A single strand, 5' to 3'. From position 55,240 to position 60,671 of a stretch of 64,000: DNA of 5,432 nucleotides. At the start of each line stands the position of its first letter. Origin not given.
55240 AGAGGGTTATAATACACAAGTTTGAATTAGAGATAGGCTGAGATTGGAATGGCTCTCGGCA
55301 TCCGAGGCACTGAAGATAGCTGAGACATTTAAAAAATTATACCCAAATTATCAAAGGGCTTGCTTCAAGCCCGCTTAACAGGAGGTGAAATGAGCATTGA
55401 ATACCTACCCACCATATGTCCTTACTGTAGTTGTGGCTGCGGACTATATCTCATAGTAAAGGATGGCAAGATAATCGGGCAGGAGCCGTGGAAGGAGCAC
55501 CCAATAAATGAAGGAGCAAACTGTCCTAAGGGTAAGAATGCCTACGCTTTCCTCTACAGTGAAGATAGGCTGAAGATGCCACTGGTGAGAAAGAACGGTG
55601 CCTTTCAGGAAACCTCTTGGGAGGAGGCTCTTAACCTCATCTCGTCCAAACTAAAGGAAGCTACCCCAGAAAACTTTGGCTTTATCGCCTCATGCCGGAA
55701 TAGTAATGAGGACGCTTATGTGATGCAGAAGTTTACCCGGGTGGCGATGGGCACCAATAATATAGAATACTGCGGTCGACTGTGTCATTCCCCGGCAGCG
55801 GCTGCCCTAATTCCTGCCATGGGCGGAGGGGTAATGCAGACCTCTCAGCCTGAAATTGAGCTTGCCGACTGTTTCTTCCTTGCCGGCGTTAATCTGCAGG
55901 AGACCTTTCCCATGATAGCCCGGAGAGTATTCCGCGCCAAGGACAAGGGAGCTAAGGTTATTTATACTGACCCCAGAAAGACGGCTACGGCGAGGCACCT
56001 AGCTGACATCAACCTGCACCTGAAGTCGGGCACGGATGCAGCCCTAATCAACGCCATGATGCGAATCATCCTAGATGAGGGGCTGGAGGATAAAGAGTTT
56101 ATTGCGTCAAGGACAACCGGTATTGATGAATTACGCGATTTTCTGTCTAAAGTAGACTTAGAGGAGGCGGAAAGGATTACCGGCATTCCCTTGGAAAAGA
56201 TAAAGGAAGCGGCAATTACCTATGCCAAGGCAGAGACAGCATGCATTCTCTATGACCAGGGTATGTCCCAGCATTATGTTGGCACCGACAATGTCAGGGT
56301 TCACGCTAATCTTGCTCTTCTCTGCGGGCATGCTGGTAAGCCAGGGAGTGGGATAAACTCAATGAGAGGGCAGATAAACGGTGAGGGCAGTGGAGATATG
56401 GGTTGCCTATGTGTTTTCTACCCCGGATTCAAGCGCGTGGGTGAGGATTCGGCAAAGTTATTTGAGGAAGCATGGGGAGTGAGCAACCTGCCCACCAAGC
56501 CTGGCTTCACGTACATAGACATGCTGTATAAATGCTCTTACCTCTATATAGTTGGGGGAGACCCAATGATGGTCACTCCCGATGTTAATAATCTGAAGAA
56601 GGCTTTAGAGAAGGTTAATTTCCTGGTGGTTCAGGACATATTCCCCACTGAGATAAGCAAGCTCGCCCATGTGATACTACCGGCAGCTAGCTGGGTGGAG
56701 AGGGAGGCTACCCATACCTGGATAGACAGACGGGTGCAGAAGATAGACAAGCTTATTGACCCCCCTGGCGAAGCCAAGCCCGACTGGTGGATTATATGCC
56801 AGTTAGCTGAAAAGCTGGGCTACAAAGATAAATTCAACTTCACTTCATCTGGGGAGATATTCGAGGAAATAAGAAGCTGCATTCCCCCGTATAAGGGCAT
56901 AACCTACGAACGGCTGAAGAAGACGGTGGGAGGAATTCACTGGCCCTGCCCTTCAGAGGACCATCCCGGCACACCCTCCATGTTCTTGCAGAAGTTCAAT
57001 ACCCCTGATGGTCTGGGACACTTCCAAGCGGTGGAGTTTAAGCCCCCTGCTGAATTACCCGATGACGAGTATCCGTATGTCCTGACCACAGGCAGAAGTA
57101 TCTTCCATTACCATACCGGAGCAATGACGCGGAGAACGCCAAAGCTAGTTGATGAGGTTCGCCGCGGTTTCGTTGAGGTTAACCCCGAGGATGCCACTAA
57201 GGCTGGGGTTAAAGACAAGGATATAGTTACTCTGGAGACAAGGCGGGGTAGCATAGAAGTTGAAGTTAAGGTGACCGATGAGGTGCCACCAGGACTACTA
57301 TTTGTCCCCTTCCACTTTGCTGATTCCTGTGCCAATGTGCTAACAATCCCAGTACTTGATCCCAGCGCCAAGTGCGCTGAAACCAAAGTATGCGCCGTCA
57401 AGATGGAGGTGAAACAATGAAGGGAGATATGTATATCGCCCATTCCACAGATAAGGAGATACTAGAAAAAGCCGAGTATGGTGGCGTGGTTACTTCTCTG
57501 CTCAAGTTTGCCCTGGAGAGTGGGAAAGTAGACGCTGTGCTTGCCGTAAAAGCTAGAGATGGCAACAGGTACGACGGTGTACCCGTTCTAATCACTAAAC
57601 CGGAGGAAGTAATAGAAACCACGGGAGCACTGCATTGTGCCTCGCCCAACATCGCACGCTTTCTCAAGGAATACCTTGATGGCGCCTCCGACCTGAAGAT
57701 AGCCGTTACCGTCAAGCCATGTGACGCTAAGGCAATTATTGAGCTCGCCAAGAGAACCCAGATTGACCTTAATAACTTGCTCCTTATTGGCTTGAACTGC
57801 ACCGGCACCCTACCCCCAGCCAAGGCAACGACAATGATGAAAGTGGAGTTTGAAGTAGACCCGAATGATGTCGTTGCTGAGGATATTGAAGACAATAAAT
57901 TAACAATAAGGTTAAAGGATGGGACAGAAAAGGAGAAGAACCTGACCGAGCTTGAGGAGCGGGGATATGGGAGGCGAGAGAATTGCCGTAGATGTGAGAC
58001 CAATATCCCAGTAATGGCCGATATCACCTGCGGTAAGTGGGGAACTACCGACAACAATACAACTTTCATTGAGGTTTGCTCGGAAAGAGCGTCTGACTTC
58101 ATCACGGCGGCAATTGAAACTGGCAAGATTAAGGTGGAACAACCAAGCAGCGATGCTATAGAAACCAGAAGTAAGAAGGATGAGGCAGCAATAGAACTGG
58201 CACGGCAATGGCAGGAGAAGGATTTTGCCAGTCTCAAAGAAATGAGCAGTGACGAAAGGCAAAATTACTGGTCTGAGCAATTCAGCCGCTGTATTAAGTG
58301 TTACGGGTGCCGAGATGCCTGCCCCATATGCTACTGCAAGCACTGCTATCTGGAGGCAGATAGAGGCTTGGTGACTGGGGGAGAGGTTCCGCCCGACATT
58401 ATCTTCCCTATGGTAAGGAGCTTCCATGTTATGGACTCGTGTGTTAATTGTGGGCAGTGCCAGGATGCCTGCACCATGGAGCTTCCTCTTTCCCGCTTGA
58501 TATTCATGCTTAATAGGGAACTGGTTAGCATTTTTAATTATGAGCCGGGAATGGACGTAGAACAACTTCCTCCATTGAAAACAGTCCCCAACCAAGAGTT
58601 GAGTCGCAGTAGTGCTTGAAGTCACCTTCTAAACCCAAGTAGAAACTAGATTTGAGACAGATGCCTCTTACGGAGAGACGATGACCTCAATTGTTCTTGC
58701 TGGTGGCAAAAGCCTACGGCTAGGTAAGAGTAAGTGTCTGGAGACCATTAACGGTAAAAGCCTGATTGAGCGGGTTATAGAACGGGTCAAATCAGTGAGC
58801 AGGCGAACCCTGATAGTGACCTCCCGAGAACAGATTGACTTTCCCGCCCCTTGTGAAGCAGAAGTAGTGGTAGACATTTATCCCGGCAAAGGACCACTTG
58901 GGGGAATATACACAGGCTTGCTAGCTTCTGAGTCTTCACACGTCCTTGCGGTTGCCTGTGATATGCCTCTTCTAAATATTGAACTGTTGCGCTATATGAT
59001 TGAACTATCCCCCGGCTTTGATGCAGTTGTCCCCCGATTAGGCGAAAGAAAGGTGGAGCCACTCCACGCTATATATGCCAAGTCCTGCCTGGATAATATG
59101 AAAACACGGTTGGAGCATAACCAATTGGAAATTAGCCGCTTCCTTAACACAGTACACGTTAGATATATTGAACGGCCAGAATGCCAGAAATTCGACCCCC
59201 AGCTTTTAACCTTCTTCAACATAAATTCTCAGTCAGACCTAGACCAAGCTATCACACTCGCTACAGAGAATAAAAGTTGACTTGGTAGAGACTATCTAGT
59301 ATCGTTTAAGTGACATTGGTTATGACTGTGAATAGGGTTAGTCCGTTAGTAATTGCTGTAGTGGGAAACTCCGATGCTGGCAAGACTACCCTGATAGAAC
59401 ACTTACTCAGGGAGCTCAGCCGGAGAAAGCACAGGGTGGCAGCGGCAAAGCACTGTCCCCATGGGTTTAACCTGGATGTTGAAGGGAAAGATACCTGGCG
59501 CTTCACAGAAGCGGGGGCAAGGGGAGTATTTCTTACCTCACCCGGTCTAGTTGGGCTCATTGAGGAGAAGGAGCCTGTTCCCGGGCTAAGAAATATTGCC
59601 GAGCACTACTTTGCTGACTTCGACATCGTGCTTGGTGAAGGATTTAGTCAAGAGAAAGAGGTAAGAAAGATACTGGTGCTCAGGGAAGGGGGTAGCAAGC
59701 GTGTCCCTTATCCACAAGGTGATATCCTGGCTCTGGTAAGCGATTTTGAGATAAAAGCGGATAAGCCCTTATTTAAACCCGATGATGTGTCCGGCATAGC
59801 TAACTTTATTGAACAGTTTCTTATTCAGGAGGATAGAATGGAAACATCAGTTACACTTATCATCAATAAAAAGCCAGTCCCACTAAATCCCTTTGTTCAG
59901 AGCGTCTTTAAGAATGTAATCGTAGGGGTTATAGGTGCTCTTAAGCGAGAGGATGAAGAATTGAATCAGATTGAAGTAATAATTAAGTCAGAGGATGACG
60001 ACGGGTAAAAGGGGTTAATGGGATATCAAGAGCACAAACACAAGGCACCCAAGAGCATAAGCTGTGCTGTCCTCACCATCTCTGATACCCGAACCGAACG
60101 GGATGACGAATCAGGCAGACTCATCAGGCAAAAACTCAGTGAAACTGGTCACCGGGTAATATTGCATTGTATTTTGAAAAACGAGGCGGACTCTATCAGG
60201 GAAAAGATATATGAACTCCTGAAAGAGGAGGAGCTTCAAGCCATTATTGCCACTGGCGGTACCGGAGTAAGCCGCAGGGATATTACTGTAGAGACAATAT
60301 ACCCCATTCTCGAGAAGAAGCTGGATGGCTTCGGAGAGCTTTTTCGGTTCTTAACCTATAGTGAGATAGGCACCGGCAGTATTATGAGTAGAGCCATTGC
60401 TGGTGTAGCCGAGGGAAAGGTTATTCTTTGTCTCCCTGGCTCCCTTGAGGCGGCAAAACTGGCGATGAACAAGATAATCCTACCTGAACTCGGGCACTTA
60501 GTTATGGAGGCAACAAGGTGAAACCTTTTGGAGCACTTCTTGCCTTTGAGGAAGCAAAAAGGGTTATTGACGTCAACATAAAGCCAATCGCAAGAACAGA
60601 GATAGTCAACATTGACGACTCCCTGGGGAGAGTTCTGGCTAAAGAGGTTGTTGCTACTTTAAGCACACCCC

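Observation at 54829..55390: CsoR-family repressor without the canonical His ligand, and a TACCC...GGGTA palindrome inside a divergent promoter shared with fdhAB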

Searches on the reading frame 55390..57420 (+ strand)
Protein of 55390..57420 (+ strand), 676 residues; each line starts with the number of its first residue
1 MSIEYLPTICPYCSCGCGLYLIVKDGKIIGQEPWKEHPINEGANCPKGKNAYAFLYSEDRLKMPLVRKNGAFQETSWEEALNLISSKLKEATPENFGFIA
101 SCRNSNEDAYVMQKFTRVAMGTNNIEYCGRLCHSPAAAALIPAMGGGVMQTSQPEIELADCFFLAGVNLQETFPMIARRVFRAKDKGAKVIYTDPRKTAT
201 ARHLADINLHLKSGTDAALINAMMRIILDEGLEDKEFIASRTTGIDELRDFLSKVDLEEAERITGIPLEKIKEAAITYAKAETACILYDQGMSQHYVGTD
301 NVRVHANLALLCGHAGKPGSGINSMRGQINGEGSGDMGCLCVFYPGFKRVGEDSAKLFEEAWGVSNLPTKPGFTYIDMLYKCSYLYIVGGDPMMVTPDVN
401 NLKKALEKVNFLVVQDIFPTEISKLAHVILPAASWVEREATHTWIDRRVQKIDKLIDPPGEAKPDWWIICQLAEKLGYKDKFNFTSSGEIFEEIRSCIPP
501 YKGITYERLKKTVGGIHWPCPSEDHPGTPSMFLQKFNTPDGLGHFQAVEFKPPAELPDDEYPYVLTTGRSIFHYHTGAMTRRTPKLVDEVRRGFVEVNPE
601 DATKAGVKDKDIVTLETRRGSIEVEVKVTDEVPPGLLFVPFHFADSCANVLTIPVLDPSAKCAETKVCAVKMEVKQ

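Call 4: search_protein_families(library=pfam, proteins=[window:55390-57420:+])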
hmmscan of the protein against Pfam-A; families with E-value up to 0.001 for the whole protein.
window:55390-57420:+ (676 aa): 3 families
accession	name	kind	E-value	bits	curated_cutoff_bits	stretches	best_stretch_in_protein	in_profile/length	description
PF00384.28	Molybdopterin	-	1.4e-67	228.6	24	1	60-475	1-353/353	Molybdopterin oxidoreductase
PF01568.27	Molydop_binding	-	1e-30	106.4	26.8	1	563-669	1-110/110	Molydopterin dinucleotide binding domain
PF04879.21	Molybdop_Fe4S4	-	7.8e-19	67.8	22.7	1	6-57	4-55/55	Molybdopterin oxidoreductase Fe4S4 domain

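Call 29: search_protein_families(library=ncbifam, proteins=[window:55390-57420:+], max_evalue=0.00001)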
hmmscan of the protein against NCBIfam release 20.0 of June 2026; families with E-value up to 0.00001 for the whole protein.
window:55390-57420:+ (676 aa): 26 families (the best 25 are shown)
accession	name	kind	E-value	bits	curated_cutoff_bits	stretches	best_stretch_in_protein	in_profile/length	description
TIGR01591.1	Fdh-alpha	equivalog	2e-229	763.1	666.25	1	8-671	1-671/672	formate dehydrogenase subunit alpha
NF047855.1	AssmNtatRedNasC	equivalog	8.9e-165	549.8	1100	1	6-673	21-707/708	assimilatory nitrate reductase catalytic subunit NasC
NF041323.1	Nitr_red_NasA_Halo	equivalog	3.8e-95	319.8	1000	1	13-672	3-672/673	assimilatory nitrate reductase NasA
NF010055.0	PRK13532.1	equivalog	3.1e-86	290.4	904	3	7-242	44-291/830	nitrate reductase catalytic subunit NapA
TIGR01706.1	NAPA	equivalog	3.3e-84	283.7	930.55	3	7-242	44-291/830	periplasmic nitrate reductase subunit alpha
TIGR01701.1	Fdhalpha-like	subfamily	1.6e-75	254.7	582.15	1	57-672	96-741/744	FdhF/YdeP family oxidoreductase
TIGR01553.1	formate-DH-alph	equivalog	7.7e-75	252.3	814.2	3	8-244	47-306/1009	formate dehydrogenase-N subunit alpha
NF041513.1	formate_DH_Act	exception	2.6e-69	234.1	1400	3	8-242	45-295/1067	formate dehydrogenase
TIGR02693.1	arsenite_ox_L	equivalog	2.9e-55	187.6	359.05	3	32-331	82-423/806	arsenate reductase (azurin) large subunit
NF005895.0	PRK07860.1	equivalog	2.2e-50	171.5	802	1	7-481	238-663/811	NADH-quinone oxidoreductase subunit G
TIGR02166.1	dmsA_ynfE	subfamily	1.6e-46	158.8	777.7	3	13-328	53-404/794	DMSO/selenate family reductase complex A subunit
NF012032.0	PRK15488.1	equivalog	8.9e-44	149.6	694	2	5-287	43-326/759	thiosulfate reductase PhsA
TIGR00509.1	bisC_fam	subfamily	1.1e-41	143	1017.55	1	182-483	199-517/772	molybdopterin guanine dinucleotide-containing S/N-oxide reductase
TIGR01973.1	NuoG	equivalog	1.1e-40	140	470.05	1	4-471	213-605/606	NADH-quinone oxidoreductase subunit NuoG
TIGR03479.1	DMSO_red_II_alp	subfamily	3.3e-40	137.9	984.75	2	11-242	64-307/913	molybdopterin-dependent oxidoreductase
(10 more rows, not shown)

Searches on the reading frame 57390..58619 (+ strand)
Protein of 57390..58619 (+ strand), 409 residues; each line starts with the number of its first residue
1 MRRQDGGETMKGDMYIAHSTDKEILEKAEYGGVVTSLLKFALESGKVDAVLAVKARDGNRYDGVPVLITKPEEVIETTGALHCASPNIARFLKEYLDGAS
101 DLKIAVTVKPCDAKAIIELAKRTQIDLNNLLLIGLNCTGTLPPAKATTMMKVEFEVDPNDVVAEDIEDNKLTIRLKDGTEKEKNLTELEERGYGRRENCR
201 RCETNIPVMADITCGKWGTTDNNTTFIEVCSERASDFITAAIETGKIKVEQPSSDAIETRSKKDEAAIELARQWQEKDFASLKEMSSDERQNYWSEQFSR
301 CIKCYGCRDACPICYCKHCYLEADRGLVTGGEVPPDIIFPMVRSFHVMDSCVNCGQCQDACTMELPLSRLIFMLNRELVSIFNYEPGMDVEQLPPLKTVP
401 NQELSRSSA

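Call 4: search_protein_families(library=pfam, proteins=[window:57390-58619:+])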
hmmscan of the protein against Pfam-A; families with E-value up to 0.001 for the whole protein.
window:57390-58619:+ (409 aa): 4 families
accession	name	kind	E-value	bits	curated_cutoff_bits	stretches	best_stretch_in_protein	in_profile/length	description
PF04432.18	FrhB_FdhB_C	-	1.2e-33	116.5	23.3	1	103-253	3-148/150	Coenzyme F420 hydrogenase/dehydrogenase, beta subunit C terminus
PF04422.18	FrhB_FdhB_N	-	4.4e-24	84.8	22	1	14-88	1-74/78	Coenzyme F420 hydrogenase/dehydrogenase, beta subunit N-term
PF13187.11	Fer4_9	-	5.1e-06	26.9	27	0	291-312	27-48/52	4Fe-4S dicluster domain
PF00037.32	Fer4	-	0.00096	19.3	21.1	0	348-361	5-18/24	4Fe-4S binding domain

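Call 29: search_protein_families(library=ncbifam, proteins=[window:57390-58619:+], max_evalue=0.00001)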
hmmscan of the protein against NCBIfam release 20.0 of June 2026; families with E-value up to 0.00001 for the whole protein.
window:57390-58619:+ (409 aa): 5 families
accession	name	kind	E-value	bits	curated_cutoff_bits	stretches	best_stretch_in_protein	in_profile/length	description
NF006807.0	PRK09325.1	subfamily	4.4e-29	101.4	269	1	14-252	10-246/283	coenzyme F420-reducing hydrogenase subunit beta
TIGR03289.1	frhB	equivalog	7.2e-24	84.3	331.5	1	16-250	9-241/275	coenzyme F420 hydrogenase subunit beta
NF040616.1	F420_dehyd_FpoF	exception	1.6e-14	53.6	475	1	28-227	90-281/337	F420H2 dehydrogenase subunit FpoF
NF006808.0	PRK09326.1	equivalog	1e-13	50.9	444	1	28-227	91-282/341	F420H2 dehydrogenase subunit F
TIGR00273.1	TIGR00273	equivalog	5.5e-07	28.8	444.8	1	299-379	293-373/432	LutB/LldF family L-lactate oxidation iron-sulfur protein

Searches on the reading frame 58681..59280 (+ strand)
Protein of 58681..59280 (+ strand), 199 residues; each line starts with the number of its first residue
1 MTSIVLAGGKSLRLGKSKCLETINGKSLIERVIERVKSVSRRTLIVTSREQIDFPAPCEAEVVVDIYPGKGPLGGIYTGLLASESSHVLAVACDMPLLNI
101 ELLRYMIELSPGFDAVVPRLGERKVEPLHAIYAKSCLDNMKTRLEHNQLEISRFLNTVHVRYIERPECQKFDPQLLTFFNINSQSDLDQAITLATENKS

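Call 4: search_protein_families(library=pfam, proteins=[window:58681-59280:+])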
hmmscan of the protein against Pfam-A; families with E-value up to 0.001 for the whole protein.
window:58681-59280:+ (199 aa): 2 families
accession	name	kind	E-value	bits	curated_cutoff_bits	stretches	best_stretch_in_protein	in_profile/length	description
PF12804.13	NTP_transf_3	-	5.3e-35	121.4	27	1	4-148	2-149/160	MobA-like NTP transferase domain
PF02348.25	CTP_transf_3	-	0.00098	19.4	22.6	0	4-53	3-53/217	Cytidylyltransferase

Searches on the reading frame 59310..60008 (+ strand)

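Call 4: search_protein_families(library=pfam, proteins=[window:59310-60008:+])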
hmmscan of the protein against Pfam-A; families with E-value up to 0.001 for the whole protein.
window:59310-60008:+ (232 aa): 4 families
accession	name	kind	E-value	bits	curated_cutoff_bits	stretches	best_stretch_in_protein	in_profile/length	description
PF03205.20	MobB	-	1.5e-33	116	26.6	1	14-145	1-133/133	Molybdopterin guanine dinucleotide synthesis protein B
PF01656.29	CbiA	-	9.8e-05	22.8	25.4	1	16-187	3-82/125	CobQ/CobB/MinD/ParA nucleotide binding domain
PF00009.33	GTP_EFTU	-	0.00022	21.3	26.5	1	14-45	5-36/188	Elongation factor Tu GTP binding domain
PF13191.12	AAA_16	-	0.00039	21.4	32.6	1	6-51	18-62/167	AAA ATPase domain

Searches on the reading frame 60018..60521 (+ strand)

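Call 4: search_protein_families(library=pfam, proteins=[window:60018-60521:+])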
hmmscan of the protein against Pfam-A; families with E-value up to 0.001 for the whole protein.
window:60018-60521:+ (167 aa): 1 family
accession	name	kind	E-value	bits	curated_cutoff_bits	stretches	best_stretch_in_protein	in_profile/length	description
PF00994.29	MoCF_biosynth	-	8.8e-28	97.3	26.6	1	17-160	1-144/144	Probable molybdopterin binding domain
